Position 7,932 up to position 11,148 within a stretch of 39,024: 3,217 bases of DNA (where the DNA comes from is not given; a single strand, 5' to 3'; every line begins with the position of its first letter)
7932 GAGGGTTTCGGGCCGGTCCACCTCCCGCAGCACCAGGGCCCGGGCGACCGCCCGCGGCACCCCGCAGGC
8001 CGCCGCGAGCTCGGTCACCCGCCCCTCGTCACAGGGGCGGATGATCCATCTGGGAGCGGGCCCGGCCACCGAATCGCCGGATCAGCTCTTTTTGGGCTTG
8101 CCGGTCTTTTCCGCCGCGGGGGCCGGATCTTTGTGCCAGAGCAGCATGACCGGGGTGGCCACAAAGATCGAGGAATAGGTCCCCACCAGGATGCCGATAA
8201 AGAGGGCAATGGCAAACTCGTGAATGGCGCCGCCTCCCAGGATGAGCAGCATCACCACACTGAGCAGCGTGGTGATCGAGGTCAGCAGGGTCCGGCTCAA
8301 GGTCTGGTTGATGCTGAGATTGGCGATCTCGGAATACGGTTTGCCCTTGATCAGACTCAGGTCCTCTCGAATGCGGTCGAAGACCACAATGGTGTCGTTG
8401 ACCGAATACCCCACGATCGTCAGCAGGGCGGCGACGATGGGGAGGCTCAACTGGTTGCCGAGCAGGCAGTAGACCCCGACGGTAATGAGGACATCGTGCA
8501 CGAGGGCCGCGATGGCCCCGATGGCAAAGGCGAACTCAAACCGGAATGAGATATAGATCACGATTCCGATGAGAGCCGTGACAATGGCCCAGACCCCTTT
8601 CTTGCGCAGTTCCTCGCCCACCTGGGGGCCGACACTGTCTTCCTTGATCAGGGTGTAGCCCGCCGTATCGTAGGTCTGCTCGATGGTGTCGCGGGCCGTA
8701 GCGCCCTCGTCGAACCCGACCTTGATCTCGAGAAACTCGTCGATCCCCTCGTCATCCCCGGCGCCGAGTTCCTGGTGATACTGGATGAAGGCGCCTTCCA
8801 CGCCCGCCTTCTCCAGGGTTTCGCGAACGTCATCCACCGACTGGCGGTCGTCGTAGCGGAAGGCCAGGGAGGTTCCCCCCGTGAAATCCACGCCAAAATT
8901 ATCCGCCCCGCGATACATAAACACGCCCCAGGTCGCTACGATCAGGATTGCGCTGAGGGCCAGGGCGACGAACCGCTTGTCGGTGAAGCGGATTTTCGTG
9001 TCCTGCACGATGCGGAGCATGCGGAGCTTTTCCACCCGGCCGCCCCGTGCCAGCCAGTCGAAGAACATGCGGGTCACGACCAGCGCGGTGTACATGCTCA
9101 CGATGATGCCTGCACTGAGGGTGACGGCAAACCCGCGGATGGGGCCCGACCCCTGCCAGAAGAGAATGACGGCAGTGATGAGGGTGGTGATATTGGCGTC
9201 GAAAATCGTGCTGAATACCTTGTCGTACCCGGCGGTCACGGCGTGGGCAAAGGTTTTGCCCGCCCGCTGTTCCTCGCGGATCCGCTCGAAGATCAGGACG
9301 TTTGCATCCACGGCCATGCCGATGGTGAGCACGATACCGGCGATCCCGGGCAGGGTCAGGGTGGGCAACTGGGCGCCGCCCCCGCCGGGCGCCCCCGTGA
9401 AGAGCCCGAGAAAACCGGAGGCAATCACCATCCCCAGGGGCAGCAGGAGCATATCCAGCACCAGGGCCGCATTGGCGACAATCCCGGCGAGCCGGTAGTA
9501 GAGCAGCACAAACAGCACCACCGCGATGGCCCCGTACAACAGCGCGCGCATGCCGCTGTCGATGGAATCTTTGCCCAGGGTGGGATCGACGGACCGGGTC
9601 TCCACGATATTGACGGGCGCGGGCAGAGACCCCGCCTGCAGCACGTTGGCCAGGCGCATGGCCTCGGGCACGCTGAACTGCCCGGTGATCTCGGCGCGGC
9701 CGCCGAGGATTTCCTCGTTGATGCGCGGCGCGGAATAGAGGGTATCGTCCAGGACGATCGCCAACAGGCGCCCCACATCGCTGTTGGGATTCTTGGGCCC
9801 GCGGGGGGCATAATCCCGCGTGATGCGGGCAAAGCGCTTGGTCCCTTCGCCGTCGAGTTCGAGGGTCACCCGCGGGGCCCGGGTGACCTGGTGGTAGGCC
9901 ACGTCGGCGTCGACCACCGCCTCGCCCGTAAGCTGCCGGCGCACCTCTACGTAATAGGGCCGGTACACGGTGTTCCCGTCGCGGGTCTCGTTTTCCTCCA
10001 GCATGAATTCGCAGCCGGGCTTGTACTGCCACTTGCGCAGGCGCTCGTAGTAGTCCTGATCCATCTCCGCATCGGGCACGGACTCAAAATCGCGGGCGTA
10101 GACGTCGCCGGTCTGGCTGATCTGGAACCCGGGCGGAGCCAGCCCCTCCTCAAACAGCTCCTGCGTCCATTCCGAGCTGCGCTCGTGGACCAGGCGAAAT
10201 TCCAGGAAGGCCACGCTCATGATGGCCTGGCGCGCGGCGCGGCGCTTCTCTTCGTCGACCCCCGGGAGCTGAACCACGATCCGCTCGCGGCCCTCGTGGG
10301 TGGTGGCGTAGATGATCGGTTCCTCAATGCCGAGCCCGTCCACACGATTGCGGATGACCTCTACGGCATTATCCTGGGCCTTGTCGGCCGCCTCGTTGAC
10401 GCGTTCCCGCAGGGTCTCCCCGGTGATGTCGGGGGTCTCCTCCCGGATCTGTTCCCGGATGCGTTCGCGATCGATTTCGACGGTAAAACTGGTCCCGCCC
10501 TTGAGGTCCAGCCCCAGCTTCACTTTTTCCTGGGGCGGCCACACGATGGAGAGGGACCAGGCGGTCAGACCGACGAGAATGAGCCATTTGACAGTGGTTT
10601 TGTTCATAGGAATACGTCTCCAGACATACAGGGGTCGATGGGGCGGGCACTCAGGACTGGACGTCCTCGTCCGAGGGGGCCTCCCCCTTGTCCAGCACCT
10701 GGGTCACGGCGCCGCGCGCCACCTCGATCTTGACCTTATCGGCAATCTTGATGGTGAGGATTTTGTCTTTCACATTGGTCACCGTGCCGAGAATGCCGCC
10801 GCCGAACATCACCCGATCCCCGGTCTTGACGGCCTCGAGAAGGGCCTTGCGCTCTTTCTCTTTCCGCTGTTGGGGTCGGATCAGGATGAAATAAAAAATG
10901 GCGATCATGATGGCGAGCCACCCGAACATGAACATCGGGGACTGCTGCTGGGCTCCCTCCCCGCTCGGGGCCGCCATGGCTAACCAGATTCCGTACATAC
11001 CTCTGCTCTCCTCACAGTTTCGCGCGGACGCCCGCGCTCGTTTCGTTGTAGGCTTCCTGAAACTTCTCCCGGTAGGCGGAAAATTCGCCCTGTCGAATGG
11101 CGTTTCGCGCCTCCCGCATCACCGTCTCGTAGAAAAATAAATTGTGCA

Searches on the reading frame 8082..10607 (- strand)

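Call 9: search_protein_families(library=pfam, proteins=[window:8082-10607:-], max_evalue=0.001)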
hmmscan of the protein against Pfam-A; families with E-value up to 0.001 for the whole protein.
window:8082-10607:- (841 aa): 6 families
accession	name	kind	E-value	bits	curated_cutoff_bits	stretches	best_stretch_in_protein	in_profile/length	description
PF02355.23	SecD_SecF_C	-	1.5e-84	282.6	20.5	2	650-826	12-188/189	Protein export membrane protein SecD/SecF, C-terminal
PF22599.2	SecDF_P1_head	-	2.5e-30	105.1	27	1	215-330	10-114/114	SecDF, P1 head subdomain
PF21760.3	SecD_1st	-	4e-16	58.7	27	1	79-141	2-59/60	Protein translocase subunit SecDF, P1 domain, N-terminal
PF07549.19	Sec_GG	-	7.6e-09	35.3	20.3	0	29-46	8-25/28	SecD/SecF GG Motif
PF03176.21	MMPL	-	4.3e-07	29.6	20.5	1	347-509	139-292/333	MMPL family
PF00873.25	ACR_tran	-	0.00077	17.7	28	1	344-529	325-499/1021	AcrB/AcrD/AcrF family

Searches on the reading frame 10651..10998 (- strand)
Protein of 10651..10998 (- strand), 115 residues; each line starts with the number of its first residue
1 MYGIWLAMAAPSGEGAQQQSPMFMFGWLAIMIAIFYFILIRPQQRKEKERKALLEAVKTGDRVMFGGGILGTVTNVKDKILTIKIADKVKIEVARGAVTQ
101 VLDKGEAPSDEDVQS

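Call 9: search_protein_families(library=pfam, proteins=[window:10651-10998:-], max_evalue=0.001)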
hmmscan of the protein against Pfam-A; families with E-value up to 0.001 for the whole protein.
window:10651-10998:- (115 aa): 1 family
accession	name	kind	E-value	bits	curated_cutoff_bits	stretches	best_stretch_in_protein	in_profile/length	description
PF02699.20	YajC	-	5.4e-26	90.7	28.2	1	24-99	2-77/78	Preprotein translocase subunit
